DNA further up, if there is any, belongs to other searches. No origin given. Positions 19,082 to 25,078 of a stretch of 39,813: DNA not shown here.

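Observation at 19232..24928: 1898-aa relaxase: MobB-type nuclease domain fused to about 15 copies of a novel ~75-85-aa module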

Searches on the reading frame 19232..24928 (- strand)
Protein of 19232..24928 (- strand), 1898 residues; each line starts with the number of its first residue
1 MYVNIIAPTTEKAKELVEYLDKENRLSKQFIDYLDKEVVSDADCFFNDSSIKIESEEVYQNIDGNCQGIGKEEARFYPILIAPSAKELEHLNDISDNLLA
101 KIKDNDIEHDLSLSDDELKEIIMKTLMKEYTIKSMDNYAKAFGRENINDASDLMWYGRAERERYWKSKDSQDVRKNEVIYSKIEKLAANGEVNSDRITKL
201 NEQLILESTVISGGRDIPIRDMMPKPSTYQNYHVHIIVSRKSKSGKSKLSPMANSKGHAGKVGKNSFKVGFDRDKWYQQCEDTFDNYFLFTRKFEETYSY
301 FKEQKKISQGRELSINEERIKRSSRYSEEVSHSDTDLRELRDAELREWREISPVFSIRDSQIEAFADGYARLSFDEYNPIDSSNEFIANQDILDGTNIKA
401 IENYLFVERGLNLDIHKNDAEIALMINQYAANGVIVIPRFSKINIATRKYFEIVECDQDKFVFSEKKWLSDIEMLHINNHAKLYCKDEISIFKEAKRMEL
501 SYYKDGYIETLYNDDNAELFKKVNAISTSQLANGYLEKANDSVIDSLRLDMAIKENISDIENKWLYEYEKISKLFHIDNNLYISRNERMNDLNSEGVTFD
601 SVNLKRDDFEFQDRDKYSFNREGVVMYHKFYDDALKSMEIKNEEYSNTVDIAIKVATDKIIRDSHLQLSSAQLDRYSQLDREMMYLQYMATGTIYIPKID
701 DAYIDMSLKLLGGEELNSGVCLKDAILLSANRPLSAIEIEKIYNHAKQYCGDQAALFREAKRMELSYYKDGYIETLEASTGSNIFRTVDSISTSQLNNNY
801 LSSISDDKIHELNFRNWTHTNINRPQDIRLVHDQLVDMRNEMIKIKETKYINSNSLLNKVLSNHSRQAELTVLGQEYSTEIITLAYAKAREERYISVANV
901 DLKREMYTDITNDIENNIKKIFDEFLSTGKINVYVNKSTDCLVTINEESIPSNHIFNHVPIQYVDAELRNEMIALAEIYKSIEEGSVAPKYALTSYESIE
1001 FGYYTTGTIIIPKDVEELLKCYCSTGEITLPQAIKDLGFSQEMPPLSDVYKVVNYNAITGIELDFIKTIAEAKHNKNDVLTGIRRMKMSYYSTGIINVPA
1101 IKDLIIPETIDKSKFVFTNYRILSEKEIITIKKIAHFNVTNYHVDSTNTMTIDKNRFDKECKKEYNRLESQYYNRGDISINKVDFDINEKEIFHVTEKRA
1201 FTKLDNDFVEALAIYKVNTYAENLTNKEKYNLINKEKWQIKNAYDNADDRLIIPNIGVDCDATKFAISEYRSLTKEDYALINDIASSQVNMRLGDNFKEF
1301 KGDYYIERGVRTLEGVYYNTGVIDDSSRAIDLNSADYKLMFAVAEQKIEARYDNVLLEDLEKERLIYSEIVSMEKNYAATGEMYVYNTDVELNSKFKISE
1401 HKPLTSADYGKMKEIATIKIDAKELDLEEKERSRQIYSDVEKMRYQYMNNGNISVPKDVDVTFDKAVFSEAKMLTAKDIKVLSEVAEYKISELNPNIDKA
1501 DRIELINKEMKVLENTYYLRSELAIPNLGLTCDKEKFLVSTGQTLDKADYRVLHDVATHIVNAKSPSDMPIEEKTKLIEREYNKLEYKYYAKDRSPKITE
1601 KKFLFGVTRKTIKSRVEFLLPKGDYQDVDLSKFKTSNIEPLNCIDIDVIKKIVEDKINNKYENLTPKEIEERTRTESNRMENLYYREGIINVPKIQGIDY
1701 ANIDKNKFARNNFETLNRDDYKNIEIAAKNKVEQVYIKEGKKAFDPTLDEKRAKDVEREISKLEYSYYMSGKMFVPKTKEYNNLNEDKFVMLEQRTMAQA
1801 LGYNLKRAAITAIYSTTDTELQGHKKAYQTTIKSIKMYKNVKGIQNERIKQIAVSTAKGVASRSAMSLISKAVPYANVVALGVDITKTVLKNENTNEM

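Call 5: search_protein_families(library=pfam, proteins=[window:19232-24928:-], max_evalue=1)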
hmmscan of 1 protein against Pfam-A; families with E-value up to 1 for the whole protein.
window:19232-24928:- (1898 aa): 1 family
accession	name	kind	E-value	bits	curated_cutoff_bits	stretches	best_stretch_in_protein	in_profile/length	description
PF18976.5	DUF5712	-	5.7e-55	187.4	25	1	24-328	14-245/289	Family of unknown function (DUF5712)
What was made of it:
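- On MobB family relaxase (Pfam PF18976 DUF5712): 187.4 bits against a cutoff of 25, E 5.7e-55, aa 24-328 on profile positions 14-245 of 289 (call 5).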

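Call 6: search_protein_families(library=ncbifam, proteins=[window:19232-24928:-], max_evalue=1)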
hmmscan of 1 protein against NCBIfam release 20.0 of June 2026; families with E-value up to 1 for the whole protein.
window:19232-24928:- (1898 aa): 1 family
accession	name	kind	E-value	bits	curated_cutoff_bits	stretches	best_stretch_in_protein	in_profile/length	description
NF041495.1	MobB_relaxase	equivalog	1.6e-53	182.2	200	1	1-297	1-267/267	MobB family relaxase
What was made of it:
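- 23945..24928 (-): Relaxase catalytic core, aa 1-328. NCBIfam NF041495 MobB_relaxase covers aa 1-297 at 182.2 bits, cutoff 200 (calls 5, 6).
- On MobB family relaxase (NCBIfam NF041495, equivalog): 182.2 bits against a cutoff of 200, although the full profile 1-267 is covered by aa 1-297 (call 6).
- Closest known: MobB-family. Different: Its NCBIfam score falls just below the equivalog cutoff (call 6).
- Closest known: Multidomain relaxases such as TraI of F. Different: Here there is no P-loop, primase or other enzymatic signature, only repeats (calls 5, 6).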

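Call 14: find_homologous_proteins(query=window:19232-24928:-)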
Query window:19232-24928:- (1898 aa): 3 proteins with E <= 0.001 among 8000 candidates.
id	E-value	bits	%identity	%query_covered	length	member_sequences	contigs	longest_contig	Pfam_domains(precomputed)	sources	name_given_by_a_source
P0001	0.0e+0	4190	100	100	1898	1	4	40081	PF18976.6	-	-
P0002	4.5e-12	63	36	8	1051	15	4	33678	PF18976.6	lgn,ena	-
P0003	7.1e-12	62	36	8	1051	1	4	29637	PF18976.6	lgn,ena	-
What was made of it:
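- Tried and rejected: Full-length protein search (call 14).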

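Call 26: search_dna_similar(query=window:19232-24928:-, collection=plasmids, mode=protein, max_rows=25)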
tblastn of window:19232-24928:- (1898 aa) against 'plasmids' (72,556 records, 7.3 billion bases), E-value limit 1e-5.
Records with a match: 36; places in all: 36; records where one place covers at least 80% of the query: 0.
Best place of each record, by identity: <60% 36.
By first word of the organism name: Bacteroides 20; Chryseobacterium 4; Myroides 3; Flavobacterium 2; Parabacteroides 2; Phocaeicola 1; Spirosoma 1; Tunicatimonas 1; Elizabethkingia 1; Capnocytophaga 1.
By predicted mobility (MOB-suite, as given by PLSDB): conjugative 18; mobilizable 9; non-mobilizable 9.
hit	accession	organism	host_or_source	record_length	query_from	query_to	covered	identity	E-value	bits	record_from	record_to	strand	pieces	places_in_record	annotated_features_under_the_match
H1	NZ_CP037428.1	Myroides odoratimimus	cell culture,water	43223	27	306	15%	35.5%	2e-23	117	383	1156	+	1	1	DUF5712 family protein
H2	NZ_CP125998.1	Myroides odoratimimus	Homo sapiens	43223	27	306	15%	35.5%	2e-23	117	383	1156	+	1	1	DUF5712 family protein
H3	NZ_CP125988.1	Myroides odoratimimus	Homo sapiens,urinary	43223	27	306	15%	35.5%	2e-23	117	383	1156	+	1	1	DUF5712 family protein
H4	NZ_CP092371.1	Flavobacterium sp. CBA20B-1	cell culture,gut of an abalone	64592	3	312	16%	30.2%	3e-18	100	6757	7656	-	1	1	mobB: MobB family relaxase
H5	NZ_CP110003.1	Flavobacterium sp. N2155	Single cell,Gut of an ablaone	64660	3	312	16%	30.2%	3e-18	100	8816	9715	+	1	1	mobB: MobB family relaxase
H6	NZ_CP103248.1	Bacteroides thetaiotaomicron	Homo sapiens,cell culture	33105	4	298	16%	28.4%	3e-14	87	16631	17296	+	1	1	DUF5712 family protein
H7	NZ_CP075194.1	Bacteroides thetaiotaomicron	Homo sapiens,whole organism,feces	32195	30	298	14%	31.1%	8e-17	95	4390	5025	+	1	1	DUF5712 family protein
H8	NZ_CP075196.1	Bacteroides thetaiotaomicron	Homo sapiens,whole organism,feces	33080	30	298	14%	31.1%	8e-17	95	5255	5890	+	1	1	DUF5712 family protein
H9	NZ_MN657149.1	Chryseobacterium sp.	-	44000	10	315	16%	27.3%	1e-9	72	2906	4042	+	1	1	DUF5712 family protein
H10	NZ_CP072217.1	Bacteroides xylanisolvens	Homo sapiens,cultured bacterial ...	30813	30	298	14%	30.7%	3e-16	93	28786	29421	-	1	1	DUF5712 family protein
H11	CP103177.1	Parabacteroides distasonis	Homo sapiens,cell culture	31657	30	298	14%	30.7%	3e-16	93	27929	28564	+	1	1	DUF5712 family protein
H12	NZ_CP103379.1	Bacteroides thetaiotaomicron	Homo sapiens,cell culture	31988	30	298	14%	30.7%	3e-16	93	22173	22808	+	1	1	DUF5712 family protein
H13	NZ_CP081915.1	Bacteroides faecis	Homo sapiens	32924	30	298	14%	30.7%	3e-16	93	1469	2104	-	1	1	none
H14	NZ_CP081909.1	Phocaeicola vulgatus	Homo sapiens,Peritoneal Fluid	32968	30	298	14%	30.7%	3e-16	93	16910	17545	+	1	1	DUF5712 family protein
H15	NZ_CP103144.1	Bacteroides faecis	Homo sapiens,cell culture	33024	30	298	14%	30.7%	3e-16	93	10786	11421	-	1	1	DUF5712 family protein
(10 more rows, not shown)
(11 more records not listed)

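Call 27: get_annotated_region(hit=H1, flank=6000)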
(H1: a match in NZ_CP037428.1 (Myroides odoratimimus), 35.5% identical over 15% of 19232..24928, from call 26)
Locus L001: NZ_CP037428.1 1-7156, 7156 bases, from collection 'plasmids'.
description: Myroides odoratimimus strain G13 plasmid pFM-G13, complete sequence
organism: Myroides odoratimimus (NCBI taxid 76832)
taxonomy: Bacteria; Bacteroidota; Flavobacteriia; Flavobacteriales; Flavobacteriaceae; Myroides; Myroides odoratimimus
host: -; source: cell culture,water; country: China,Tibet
typing (MOB-suite, as given by PLSDB): mobilizable; relaxase MOBP
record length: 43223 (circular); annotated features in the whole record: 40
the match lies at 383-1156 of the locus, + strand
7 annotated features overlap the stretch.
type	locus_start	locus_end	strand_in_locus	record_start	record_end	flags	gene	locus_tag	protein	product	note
CDS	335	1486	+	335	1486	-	-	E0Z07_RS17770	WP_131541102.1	DUF5712 family protein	-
CDS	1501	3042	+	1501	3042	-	-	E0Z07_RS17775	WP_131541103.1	type IV secretory system conjugative DNA transfer family protein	-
CDS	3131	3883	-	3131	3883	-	istB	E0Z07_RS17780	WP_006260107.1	IS21-like element helper ATPase IstB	-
CDS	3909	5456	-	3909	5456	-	istA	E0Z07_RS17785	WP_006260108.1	IS21 family transposase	-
CDS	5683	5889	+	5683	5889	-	-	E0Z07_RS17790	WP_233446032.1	toprim domain-containing protein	-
CDS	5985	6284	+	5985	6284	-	-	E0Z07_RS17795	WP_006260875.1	hypothetical protein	-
CDS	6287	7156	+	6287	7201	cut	-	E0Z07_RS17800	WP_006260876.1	relaxase/mobilization nuclease domain-containing protein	-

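Call 28: get_annotated_region(hit=H4, flank=6000)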
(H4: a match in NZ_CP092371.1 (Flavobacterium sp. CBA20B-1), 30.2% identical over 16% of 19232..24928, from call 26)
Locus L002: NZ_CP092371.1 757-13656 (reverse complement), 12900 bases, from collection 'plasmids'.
description: Flavobacterium sp. CBA20B-1 plasmid unnamed1, complete sequence
organism: Flavobacterium sp. CBA20B-1 (NCBI taxid 2918454)
taxonomy: Bacteria; Bacteroidota; Flavobacteriia; Flavobacteriales; Flavobacteriaceae; Flavobacterium; Flavobacterium sp. CBA20B-1
host: -; source: cell culture,gut of an abalone; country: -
typing (MOB-suite, as given by PLSDB): non-mobilizable
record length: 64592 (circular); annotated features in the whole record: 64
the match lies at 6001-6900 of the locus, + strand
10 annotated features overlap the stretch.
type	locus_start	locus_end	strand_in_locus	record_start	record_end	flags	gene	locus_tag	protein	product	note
CDS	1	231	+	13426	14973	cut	-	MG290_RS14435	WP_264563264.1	type I restriction-modification system subunit M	GO:0006306 - DNA methylation [Evidence IEA]; GO:0009307 - DNA restriction-modification system [Evidence IEA]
CDS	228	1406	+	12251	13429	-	-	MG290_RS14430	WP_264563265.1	restriction endonuclease subunit S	GO:0006304 - DNA modification [Evidence IEA]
CDS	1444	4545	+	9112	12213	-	-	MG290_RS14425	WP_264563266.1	type I restriction endonuclease subunit R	-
CDS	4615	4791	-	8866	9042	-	-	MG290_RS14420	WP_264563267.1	hypothetical protein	-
CDS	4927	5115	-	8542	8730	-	-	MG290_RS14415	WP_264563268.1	hypothetical protein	-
CDS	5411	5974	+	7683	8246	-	-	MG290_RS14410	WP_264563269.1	BfmA/BtgA family mobilization protein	-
CDS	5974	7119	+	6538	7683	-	mobB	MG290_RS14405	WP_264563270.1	MobB family relaxase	-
CDS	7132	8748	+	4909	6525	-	-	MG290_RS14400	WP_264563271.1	type IV secretory system conjugative DNA transfer family protein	-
CDS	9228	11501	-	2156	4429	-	-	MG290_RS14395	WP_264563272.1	multicopper oxidase domain-containing protein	-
CDS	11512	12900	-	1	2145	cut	-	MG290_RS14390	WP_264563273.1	heavy metal translocating P-type ATPase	-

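Call 32: search_protein_families(library=pfam, proteins=[L001:335-1486:+, L002:5974-7119:+], max_evalue=10)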
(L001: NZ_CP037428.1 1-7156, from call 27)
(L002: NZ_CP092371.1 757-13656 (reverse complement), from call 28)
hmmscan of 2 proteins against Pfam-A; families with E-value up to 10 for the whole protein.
L001:335-1486:+ (383 aa): 2 families
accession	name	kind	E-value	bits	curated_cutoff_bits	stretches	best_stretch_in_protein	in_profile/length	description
PF18976.5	DUF5712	-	1.7e-61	208.8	25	1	6-326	7-253/289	Family of unknown function (DUF5712)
PF22616.2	HMD_N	-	0.11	12.3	27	1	284-324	79-119/239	HMD N-terminal domain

L002:5974-7119:+ (381 aa): 3 families
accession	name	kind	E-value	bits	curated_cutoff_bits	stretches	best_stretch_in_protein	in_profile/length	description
PF18976.5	DUF5712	-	1e-63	216.2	25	1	2-377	1-281/289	Family of unknown function (DUF5712)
PF21133.2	CAA_C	-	0.017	15.2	22.2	1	98-207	28-139/144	CCA-adding enzyme, C-terminal domain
PF05929.16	Phage_GPO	-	0.041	13.9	33.6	1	133-227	19-118/268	Phage capsid scaffolding protein (GPO) serine peptidase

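Call 36: find_encoding_contigs(protein=P0001, flank=10000, max_places=6)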
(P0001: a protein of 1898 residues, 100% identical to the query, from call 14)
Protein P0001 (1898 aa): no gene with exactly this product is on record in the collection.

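Call 70: search_protein_families(library=phrogs, proteins=[window:19232-24928:-], max_evalue=0.1)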
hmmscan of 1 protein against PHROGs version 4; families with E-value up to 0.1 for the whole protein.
window:19232-24928:- (1898 aa): 1 family
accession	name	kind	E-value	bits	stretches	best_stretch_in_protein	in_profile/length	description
phrog_14150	-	unknown function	0.086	13.7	0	1783-1816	35-68/70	-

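Call 71: search_protein_families(library=padloc, proteins=[window:19232-24928:-], max_evalue=0.1)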
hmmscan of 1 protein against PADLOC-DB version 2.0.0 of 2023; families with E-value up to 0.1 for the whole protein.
window:19232-24928:- (1898 aa): 0 families
